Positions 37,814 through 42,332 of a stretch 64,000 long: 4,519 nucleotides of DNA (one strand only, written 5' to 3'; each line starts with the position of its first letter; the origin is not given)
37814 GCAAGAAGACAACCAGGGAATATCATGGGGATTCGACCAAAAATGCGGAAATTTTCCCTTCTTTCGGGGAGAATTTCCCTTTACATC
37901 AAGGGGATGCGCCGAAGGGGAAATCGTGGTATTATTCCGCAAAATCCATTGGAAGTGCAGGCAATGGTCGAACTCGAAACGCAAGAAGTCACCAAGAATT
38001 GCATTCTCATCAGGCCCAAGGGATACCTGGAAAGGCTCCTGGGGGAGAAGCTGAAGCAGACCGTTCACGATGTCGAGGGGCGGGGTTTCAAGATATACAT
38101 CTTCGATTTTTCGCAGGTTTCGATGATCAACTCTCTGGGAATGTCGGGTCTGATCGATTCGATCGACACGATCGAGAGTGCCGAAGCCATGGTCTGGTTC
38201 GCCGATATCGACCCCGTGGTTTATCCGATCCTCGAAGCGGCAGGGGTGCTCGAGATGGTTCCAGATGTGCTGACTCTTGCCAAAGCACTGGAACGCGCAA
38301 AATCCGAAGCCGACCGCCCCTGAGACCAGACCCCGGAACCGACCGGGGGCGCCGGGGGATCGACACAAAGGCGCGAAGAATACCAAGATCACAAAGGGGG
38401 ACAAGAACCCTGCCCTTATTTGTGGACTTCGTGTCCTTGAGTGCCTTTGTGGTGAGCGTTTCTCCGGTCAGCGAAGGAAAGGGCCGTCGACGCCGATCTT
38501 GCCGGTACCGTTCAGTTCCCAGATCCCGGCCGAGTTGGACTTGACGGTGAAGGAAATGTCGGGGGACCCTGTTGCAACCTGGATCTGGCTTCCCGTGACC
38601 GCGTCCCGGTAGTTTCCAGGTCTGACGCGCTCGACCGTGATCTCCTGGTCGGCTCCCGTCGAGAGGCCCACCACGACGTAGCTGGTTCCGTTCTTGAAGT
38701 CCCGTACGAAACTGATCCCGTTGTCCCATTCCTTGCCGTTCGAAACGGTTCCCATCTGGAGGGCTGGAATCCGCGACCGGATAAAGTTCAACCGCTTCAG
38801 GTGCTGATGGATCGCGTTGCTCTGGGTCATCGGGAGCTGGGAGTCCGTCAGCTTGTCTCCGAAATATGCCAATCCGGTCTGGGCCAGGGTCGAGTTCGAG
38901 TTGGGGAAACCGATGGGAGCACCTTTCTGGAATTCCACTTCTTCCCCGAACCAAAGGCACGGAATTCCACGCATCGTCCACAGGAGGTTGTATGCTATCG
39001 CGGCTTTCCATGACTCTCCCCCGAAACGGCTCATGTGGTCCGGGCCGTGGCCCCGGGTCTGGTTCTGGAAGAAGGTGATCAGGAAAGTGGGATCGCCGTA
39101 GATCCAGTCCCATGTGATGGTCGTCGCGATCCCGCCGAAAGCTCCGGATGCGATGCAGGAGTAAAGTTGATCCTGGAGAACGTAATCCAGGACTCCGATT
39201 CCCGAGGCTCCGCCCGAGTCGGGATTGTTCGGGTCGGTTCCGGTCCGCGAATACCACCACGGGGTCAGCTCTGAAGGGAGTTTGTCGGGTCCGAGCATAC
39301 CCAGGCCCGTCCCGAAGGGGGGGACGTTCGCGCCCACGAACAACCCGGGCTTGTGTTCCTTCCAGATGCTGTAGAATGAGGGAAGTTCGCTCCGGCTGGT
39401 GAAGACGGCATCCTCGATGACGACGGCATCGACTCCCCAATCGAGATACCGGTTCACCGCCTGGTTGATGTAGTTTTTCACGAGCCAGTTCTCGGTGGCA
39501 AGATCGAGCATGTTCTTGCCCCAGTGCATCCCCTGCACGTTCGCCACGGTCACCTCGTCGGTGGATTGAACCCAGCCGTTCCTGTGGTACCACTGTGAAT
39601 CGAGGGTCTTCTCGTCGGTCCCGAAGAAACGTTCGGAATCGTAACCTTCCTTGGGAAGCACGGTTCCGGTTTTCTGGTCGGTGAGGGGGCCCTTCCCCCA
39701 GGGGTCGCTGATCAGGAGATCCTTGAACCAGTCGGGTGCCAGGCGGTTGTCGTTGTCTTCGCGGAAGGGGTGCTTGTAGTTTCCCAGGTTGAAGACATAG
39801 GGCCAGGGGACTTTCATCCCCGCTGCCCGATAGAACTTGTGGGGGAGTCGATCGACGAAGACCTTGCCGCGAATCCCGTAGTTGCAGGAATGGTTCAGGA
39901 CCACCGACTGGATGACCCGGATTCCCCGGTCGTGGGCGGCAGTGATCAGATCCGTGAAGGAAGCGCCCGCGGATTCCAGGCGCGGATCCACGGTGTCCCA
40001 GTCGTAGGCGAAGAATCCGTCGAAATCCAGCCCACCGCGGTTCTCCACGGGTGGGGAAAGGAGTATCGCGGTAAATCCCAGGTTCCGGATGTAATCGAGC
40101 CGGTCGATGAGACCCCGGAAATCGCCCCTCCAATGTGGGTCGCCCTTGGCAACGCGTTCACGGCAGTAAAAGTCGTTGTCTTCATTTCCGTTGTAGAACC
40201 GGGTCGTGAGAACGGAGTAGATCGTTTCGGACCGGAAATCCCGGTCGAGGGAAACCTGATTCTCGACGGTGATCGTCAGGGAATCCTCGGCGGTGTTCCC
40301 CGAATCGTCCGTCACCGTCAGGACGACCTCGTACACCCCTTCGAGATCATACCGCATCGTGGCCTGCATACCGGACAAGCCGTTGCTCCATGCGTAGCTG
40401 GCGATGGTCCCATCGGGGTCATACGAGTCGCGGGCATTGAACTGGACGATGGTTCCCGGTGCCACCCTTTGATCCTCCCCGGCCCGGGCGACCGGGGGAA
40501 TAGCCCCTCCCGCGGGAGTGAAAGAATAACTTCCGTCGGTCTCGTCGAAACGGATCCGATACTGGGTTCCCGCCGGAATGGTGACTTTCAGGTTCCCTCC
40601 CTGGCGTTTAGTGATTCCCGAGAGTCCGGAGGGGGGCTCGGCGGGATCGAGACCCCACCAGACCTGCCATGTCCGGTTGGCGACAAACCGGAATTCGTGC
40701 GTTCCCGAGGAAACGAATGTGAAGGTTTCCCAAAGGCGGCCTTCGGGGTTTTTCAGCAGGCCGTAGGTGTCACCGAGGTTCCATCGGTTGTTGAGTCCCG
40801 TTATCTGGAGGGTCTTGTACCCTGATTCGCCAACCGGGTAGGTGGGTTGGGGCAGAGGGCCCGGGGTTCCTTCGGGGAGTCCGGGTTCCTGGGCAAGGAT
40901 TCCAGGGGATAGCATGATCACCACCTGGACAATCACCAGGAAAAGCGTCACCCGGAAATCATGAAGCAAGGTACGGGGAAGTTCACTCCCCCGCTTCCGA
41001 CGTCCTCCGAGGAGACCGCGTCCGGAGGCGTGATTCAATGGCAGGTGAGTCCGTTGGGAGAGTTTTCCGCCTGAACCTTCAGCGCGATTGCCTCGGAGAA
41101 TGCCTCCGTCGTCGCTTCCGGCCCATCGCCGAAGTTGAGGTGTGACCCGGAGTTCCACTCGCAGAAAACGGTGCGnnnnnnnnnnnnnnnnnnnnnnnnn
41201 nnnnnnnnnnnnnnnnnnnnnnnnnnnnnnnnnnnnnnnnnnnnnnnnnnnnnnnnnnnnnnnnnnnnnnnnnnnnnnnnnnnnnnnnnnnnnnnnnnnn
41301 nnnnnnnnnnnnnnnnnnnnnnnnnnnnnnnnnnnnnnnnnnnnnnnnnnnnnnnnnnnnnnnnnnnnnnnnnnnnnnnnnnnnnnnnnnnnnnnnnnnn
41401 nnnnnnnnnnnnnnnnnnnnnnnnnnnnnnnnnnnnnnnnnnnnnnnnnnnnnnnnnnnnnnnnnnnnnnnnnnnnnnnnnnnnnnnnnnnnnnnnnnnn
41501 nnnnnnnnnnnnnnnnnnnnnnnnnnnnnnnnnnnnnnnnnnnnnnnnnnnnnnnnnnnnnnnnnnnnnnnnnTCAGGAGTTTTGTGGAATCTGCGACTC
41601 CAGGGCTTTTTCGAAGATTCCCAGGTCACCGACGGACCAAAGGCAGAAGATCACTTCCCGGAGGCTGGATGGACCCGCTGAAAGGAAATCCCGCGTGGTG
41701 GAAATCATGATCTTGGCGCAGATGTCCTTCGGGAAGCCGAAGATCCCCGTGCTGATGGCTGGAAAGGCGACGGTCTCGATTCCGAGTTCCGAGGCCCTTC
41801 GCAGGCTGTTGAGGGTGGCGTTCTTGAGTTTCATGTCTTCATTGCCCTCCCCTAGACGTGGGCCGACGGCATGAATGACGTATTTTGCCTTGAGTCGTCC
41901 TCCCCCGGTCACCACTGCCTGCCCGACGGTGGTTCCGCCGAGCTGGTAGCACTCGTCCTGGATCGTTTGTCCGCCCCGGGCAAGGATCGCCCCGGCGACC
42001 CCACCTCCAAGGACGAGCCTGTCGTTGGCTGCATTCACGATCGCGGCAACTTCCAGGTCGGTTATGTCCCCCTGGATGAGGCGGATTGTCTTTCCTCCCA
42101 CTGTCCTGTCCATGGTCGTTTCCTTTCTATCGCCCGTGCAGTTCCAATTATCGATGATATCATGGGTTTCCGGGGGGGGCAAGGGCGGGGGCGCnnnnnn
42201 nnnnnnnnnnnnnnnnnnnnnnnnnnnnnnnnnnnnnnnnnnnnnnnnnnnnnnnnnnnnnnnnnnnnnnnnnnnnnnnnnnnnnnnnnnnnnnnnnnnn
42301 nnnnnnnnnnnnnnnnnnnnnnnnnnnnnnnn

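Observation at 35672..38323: Divergent PAS-GAF-PP2C / STAS pair with palindromic operator but no partner-switching kinase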

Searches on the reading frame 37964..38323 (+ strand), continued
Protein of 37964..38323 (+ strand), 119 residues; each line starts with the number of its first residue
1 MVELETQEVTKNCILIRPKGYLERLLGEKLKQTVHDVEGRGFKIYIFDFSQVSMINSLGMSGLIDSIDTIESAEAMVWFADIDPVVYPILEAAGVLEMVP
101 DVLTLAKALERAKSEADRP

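Call 63: find_encoding_contigs(protein=P0008, flank=10000, max_places=3)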
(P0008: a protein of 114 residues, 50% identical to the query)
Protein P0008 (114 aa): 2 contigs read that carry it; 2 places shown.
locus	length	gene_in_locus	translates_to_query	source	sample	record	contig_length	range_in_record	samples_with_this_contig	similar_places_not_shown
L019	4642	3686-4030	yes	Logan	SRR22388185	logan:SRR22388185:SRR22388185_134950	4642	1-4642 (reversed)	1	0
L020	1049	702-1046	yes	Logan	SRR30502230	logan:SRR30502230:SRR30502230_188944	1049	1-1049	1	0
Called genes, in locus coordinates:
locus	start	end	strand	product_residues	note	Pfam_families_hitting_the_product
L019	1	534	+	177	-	?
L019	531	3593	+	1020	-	PF07228:SpoIIE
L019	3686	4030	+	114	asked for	PF01740:STAS, PF13466:STAS_2 (weak)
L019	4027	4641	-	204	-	?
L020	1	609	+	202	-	?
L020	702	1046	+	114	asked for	PF01740:STAS, PF13466:STAS_2 (weak)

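Call 79: predict_structure(alignment_id=A3)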
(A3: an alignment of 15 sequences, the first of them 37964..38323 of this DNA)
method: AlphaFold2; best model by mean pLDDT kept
length: 119 residues; sequences in the alignment: 15
mean_pLDDT: 93.8   pTM: 0.86
mean pLDDT of the five models: 93.8, 93.1, 92.6, 91.6, 91.4
residues with pLDDT >= 90: 110; 70-90: 7; 50-70: 2; < 50: 0
segments of 3 or more residues with pLDDT < 50: none
pLDDT, mean of each block of 10 residues (from residue 1): 90 96 96 93 96 95 97 96 95 95 96 82
secondary structure, 60 per line:
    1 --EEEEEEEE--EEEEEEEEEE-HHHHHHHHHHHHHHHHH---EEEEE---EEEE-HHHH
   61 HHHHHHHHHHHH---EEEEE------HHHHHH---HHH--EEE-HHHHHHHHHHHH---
elements in order: E3-10 E13-22 H24-40 E44-48 E52-55 H57-72 E76-80 H87-92 E101-103 H105-116
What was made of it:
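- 37964..38323 (+): Single-domain STAS protein (119 aa) of SpoIIAA/RsbV type. Ser57 is invariant within an INSLG motif at the N-terminus of helix 2. AlphaFold2 model with pLDDT 93.8 (call 79).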

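Call 81: fold_search(model_id=the predicted structure, library=pdb)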
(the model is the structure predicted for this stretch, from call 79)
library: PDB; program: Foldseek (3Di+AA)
matches with E <= 10: 1567; with E <= 0.001: 47
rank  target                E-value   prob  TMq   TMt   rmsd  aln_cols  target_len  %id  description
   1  1tid_B                9.7e-09  1.00  0.78  0.78   2.2       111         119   19  Crystal Structures of the ADP and ATP bound forms of the Bacillus Anti-sigma factor SpoIIAB in complex with the Anti-a (released 2004-06-15)
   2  1thn_B                1.9e-08  1.00  0.82  0.85   1.9       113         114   18  Crystal Structures of the ADP and ATP bound forms of the Bacillus Anti-sigma factor SpoIIAB in complex with the Anti-a (released 2004-06-15)
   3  1th8_B                3.2e-08  1.00  0.77  0.80   2.5       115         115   18  Crystal Structures of the ADP and ATP bound forms of the Bacillus Anti-sigma factor SpoIIAB in complex with the Anti-a (released 2004-06-15)
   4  1tid_D                6.0e-08  1.00  0.72  0.72   2.2       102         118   19  Crystal Structures of the ADP and ATP bound forms of the Bacillus Anti-sigma factor SpoIIAB in complex with the Anti-a (released 2004-06-15)
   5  1til_B                1.5e-07  1.00  0.78  0.79   2.3       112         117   19  Crystal Structures of the ADP and ATP bound forms of the Bacillus Anti-sigma factor SpoIIAB in complex with the Anti-a (released 2004-06-15)
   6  1h4y_A                2.3e-07  1.00  0.77  0.79   2.5       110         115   18  Structure of the Anti-Sigma Factor Antagonist SpoIIAA in its Unphosphorylated Form (released 2001-07-06)
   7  1h4z                  2.3e-07  1.00  0.73  0.78   2.6       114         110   18  Structure of the Anti-Sigma Factor Antagonist SpoIIAA in its Unphosphorylated Form (released 2001-07-06)
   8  1h4x_A                4.2e-07  1.00  0.74  0.79   2.8       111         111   18  Structure of the Bacillus Cell Fate Determinant SpoIIAA in the Phosphorylated Form (released 2001-07-06)
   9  4hyl_A                2.0e-06  1.00  0.78  0.82   2.3       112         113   14  The crystal structure of an anti-sigma-factor antagonist from Haliangium ochraceum DSM 14365 (released 2012-11-28)
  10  6m36_H                2.8e-06  1.00  0.76  0.88   1.8       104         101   10  The crystal structure of B. subtilis RsbV/RsbW complex in the monoclinic crystal form (released 2020-07-15)
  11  1vc1_A                3.4e-06  1.00  0.79  0.85   1.9       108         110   16  Crystal structure of the TM1442 protein from Thermotoga maritima, a homolog of the Bacillus subtilis general stress re (released 2004-09-28)
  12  6m36_D                4.1e-06  1.00  0.73  0.86   1.8        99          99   10  The crystal structure of B. subtilis RsbV/RsbW complex in the monoclinic crystal form (released 2020-07-15)
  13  4qtp_A                5.9e-06  1.00  0.76  0.77   2.7       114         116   16  Crystal Structure of an Anti-sigma Factor Antagonist from Mycobacterium paratuberculosis (released 2014-07-16)
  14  3f43                  7.6e-06  1.00  0.78  0.79   2.4       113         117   16  Crystal structure of a putative anti-sigma factor antagonist (tm1081) from thermotoga maritima at 1.59 A resolution (released 2008-11-25)
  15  8ih8_B                9.2e-06  1.00  0.77  0.77   2.1       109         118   15  anti-sigmaF factor and Anti-sigmaF factor antagonist complex(usfx-RsfB) (released 2024-02-28)
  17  6m36_B                9.8e-06  1.00  0.74  0.86   1.9       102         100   11  The crystal structure of B. subtilis RsbV/RsbW complex in the monoclinic crystal form (released 2020-07-15)
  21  6m36_F                1.4e-05  1.00  0.70  0.86   2.0        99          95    9  The crystal structure of B. subtilis RsbV/RsbW complex in the monoclinic crystal form (released 2020-07-15)
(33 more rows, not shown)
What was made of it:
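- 37964..38323 (+): Best PDB matches are SpoIIAA and RsbV, TM 0.76-0.82 (call 81).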

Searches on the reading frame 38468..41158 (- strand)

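Call 5: search_protein_families(library=pfam, proteins=[window:38468-41158:-], max_evalue=0.01)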
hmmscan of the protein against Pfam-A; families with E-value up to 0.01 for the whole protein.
window:38468-41158:- (896 aa): 5 families
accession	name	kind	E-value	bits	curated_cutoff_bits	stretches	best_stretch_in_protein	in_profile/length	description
PF00128.31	Alpha-amylase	-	4.8e-20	72.7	22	1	316-426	2-94/446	Alpha amylase, catalytic domain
PF18911.6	PKD_4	-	1.8e-16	60.4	27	1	221-298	3-85/85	PKD domain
PF22352.2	K319L-like_PKD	-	1.6e-08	34.9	27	1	226-298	1-84/84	K319L-like, PKD domain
PF00801.26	PKD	-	5.8e-07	29.9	23.5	1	229-291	8-74/80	PKD domain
PF19077.6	Big_13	-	0.0098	16.8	27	0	273-298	74-100/102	Bacterial Ig-like domain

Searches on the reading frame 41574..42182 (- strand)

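Call 94: search_protein_families(library=pfam, proteins=[window:41574-42182:-], max_evalue=0.001)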
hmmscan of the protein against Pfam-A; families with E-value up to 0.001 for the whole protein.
window:41574-42182:- (202 aa): 1 family
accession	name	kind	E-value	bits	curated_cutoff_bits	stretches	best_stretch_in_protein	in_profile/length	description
PF01661.27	Macro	-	1.1e-38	132.3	22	1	49-159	1-118/118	Macro domain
